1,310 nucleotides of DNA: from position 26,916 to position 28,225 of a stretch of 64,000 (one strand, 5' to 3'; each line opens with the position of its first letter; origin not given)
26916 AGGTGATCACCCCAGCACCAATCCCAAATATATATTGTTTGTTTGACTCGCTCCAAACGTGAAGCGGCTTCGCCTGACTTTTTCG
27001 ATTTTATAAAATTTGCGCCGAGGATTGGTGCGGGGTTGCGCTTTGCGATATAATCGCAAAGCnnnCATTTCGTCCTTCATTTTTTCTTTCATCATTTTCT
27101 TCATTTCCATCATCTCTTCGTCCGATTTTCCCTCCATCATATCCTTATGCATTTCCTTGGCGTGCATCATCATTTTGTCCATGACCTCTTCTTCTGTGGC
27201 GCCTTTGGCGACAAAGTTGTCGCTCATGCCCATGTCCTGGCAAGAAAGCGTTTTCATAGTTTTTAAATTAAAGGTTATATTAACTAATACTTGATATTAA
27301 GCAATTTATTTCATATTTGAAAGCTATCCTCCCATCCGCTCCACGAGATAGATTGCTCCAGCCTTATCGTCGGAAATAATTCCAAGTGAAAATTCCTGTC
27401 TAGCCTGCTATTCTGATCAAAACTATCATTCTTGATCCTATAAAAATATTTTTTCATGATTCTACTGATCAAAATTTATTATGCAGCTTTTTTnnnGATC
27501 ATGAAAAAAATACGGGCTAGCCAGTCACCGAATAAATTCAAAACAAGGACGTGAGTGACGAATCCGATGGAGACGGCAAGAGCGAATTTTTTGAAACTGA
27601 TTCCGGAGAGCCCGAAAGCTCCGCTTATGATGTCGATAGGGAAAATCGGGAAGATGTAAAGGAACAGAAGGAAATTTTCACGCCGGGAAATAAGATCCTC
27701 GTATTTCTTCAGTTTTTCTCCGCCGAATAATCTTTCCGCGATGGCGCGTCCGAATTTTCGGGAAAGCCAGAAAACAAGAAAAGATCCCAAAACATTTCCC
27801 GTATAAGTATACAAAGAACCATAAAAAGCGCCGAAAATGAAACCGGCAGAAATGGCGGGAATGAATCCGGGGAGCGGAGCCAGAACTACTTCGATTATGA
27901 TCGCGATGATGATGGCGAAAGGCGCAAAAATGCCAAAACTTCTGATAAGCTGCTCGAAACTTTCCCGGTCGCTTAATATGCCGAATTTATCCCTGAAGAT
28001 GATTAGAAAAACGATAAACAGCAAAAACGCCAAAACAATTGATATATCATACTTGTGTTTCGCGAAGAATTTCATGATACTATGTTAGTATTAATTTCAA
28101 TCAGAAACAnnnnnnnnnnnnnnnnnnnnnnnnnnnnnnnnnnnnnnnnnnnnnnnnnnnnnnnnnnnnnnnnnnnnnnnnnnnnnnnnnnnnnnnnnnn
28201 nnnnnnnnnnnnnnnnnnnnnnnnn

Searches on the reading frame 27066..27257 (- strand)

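Call 46: search_protein_families(library=pfam, proteins=[window:27066-27257:-], max_evalue=0.001)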
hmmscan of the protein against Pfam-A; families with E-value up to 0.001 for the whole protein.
window:27066-27257:- (64 aa): 1 family
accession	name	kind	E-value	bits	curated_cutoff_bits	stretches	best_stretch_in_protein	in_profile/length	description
PF06348.16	DUF1059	-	2.9e-08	34.2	21.1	1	1-50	1-48/56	Protein of unknown function (DUF1059)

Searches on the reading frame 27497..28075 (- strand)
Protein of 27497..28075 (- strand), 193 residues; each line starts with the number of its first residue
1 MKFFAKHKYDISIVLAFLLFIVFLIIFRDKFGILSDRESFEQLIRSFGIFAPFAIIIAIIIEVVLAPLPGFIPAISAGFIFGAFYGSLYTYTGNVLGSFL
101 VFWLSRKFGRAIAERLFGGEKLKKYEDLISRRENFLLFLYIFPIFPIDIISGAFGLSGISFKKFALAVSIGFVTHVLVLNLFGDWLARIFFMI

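Call 4: search_protein_families(library=pfam, proteins=[window:27497-28075:-], max_evalue=0.1)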
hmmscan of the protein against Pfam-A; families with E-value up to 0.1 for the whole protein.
window:27497-28075:- (193 aa): 2 families
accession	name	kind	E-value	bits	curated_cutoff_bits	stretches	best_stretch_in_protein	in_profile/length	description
PF09335.16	VTT_dom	-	2e-21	77.1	33.9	1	68-184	1-122/123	VTT domain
PF05437.17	AzlD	-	0.0027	18.3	23.7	1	13-101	1-90/99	Branched-chain amino acid transport protein (AzlD)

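Call 5: search_protein_families(library=ncbifam, proteins=[window:27497-28075:-], max_evalue=0.1)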
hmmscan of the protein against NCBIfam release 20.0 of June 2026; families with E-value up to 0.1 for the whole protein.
window:27497-28075:- (193 aa): 0 families
